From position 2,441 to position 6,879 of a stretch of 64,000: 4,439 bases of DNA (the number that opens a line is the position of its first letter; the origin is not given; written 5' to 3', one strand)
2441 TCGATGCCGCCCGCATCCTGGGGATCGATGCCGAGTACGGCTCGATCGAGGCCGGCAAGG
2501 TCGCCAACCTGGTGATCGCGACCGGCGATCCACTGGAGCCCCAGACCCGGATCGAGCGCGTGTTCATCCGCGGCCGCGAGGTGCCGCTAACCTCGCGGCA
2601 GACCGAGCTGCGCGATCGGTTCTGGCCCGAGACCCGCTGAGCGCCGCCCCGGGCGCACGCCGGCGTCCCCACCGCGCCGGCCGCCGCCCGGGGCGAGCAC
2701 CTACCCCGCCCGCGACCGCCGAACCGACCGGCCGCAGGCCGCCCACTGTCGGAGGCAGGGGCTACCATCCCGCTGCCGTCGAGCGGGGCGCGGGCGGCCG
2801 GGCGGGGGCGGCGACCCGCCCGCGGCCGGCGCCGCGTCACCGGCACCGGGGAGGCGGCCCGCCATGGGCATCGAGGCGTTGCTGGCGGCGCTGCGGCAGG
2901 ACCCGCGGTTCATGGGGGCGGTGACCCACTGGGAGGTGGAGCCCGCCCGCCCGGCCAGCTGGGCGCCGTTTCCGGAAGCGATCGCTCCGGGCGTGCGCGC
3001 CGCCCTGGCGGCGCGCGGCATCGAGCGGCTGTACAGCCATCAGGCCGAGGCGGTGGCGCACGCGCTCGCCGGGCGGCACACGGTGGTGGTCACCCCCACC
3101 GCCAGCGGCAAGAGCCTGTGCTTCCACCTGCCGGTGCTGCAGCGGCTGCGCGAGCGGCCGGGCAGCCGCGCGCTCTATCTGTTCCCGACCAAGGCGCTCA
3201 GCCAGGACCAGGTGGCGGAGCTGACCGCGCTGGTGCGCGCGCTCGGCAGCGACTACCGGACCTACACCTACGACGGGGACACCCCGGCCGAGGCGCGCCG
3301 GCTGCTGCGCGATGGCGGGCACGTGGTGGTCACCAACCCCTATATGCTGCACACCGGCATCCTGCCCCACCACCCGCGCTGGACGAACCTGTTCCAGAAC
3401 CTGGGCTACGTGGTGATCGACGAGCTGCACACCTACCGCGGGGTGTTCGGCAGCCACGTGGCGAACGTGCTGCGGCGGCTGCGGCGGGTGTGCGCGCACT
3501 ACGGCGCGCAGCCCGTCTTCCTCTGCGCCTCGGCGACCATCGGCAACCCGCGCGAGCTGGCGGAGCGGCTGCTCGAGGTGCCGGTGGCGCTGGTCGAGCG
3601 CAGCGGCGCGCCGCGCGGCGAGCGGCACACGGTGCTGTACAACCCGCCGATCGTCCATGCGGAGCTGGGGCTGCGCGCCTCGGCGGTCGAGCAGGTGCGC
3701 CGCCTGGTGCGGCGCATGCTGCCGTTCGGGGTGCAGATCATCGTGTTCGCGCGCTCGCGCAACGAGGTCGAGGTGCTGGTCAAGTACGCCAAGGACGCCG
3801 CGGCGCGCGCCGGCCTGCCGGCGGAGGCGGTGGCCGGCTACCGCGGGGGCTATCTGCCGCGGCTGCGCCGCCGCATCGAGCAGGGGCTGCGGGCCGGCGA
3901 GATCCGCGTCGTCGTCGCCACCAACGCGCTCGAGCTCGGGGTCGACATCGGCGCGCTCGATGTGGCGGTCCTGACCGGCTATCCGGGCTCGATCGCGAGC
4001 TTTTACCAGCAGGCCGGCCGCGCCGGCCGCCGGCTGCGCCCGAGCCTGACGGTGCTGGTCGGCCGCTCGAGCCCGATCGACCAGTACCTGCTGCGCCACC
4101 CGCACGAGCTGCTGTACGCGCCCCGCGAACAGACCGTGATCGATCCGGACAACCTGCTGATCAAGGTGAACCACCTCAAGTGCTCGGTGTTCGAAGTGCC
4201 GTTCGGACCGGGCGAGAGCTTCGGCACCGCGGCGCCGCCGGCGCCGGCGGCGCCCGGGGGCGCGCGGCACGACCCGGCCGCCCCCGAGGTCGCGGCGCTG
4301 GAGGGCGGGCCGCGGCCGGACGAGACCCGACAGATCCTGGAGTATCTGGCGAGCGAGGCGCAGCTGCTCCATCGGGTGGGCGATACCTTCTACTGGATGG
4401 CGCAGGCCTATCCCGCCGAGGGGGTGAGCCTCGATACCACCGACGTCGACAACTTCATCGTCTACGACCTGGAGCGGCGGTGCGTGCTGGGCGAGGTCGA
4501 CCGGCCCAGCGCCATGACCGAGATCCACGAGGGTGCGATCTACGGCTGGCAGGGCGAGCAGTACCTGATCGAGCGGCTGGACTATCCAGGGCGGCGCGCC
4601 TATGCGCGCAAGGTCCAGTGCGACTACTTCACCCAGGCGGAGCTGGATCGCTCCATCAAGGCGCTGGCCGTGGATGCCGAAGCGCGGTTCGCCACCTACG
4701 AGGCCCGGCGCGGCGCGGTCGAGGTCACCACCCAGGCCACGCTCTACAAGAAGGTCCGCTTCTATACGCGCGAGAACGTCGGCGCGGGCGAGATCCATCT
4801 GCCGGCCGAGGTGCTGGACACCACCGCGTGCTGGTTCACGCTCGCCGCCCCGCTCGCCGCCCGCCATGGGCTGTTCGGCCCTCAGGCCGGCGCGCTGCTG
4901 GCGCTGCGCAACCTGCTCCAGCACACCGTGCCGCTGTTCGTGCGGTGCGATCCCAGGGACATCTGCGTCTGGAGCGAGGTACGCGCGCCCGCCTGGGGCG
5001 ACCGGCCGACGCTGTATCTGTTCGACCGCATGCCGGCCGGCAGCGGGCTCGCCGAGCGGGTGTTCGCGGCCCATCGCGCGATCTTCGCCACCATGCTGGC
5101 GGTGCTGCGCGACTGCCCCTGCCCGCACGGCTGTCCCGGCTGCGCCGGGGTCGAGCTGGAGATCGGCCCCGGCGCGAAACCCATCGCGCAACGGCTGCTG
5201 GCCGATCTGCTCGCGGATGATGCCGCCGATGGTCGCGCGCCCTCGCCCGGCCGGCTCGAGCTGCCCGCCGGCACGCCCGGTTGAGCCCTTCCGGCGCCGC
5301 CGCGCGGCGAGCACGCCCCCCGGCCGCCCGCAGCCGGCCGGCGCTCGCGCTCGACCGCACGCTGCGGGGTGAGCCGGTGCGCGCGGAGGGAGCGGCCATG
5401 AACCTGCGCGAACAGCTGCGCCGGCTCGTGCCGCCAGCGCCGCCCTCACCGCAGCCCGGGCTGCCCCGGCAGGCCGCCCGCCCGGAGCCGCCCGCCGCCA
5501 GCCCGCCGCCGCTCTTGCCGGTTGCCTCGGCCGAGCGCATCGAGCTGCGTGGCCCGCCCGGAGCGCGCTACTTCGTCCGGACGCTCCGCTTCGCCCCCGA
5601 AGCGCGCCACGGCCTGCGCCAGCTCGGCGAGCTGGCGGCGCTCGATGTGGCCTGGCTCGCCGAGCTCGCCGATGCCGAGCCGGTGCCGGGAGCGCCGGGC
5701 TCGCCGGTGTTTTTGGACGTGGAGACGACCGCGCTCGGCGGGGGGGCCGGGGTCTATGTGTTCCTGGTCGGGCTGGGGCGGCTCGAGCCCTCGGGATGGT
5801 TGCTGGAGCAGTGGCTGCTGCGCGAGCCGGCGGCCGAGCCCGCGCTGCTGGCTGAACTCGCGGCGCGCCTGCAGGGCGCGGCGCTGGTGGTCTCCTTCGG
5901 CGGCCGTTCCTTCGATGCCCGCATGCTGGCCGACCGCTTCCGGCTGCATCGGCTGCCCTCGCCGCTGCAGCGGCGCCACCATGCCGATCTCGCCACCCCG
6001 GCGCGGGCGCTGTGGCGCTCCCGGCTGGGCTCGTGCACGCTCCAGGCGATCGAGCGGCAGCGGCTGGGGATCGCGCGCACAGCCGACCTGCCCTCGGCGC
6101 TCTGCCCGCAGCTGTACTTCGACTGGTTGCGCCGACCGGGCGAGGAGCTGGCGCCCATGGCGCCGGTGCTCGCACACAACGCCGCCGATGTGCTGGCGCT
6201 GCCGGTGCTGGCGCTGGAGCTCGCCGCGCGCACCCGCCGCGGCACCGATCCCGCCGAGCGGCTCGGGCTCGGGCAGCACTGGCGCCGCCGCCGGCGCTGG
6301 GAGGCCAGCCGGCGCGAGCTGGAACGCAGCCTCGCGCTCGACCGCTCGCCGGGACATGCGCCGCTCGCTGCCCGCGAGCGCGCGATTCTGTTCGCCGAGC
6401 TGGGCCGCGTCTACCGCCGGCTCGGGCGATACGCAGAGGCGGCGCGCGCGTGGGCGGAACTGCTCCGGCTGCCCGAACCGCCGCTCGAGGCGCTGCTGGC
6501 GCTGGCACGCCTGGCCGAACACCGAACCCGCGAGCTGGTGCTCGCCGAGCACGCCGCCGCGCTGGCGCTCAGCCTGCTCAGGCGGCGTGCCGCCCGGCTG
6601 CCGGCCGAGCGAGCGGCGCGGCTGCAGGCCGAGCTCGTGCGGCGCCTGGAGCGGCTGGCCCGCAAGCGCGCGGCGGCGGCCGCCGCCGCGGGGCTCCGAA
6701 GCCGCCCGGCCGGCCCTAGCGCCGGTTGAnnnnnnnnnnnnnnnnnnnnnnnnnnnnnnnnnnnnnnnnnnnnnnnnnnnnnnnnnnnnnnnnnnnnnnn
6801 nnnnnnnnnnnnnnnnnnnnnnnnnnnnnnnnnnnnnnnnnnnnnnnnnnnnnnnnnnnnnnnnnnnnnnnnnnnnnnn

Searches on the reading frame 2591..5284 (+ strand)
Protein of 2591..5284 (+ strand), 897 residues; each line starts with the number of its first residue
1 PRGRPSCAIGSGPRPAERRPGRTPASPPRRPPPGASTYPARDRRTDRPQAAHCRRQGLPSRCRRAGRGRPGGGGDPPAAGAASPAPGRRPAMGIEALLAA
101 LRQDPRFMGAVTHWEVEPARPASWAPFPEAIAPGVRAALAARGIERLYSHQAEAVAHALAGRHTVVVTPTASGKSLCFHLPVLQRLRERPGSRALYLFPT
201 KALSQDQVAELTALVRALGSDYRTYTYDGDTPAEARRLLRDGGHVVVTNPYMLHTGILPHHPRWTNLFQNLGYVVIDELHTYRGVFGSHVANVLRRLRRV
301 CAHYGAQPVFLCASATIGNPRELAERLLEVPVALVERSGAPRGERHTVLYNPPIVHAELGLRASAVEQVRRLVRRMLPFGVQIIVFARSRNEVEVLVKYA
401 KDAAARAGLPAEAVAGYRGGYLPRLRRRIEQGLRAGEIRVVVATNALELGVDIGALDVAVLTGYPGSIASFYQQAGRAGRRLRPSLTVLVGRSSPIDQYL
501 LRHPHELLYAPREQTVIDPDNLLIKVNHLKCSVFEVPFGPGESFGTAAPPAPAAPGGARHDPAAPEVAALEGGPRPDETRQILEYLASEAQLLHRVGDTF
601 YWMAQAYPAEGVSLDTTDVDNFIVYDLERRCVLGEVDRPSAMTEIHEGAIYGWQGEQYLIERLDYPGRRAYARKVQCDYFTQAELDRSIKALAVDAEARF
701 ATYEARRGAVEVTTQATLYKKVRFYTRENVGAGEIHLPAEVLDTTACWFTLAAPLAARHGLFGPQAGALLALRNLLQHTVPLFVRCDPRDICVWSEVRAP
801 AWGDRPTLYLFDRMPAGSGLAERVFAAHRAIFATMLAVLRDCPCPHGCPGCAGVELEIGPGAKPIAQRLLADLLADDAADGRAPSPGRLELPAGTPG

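Call 73: search_protein_families(library=pfam, max_evalue=0.00001, proteins=[window:2591-5284:+])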
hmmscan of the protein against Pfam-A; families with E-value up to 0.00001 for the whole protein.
window:2591-5284:+ (897 aa): 3 families
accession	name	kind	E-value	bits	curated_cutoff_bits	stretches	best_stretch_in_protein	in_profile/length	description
PF00270.35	DEAD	-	7.2e-34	117.4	26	1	149-320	2-164/167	DEAD/DEAH box helicase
PF00271.37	Helicase_C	-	2.7e-16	60.2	23.5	1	378-480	13-108/110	Helicase conserved C-terminal domain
PF09369.15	MZB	-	1.7e-15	57.9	24.2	1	773-851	2-79/80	MrfA Zn-binding domain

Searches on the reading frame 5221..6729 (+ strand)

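Call 73: search_protein_families(library=pfam, max_evalue=0.00001, proteins=[window:5221-6729:+])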
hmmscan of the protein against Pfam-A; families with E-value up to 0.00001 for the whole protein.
window:5221-6729:+ (502 aa): 2 families
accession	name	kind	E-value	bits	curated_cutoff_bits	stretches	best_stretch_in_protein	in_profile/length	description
PF13482.12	RNase_H_2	-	2.2e-27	96.4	22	1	163-331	1-161/165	RNase_H superfamily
PF07719.23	TPR_2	-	2e-06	27.9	27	0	391-417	4-30/34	Tetratricopeptide repeat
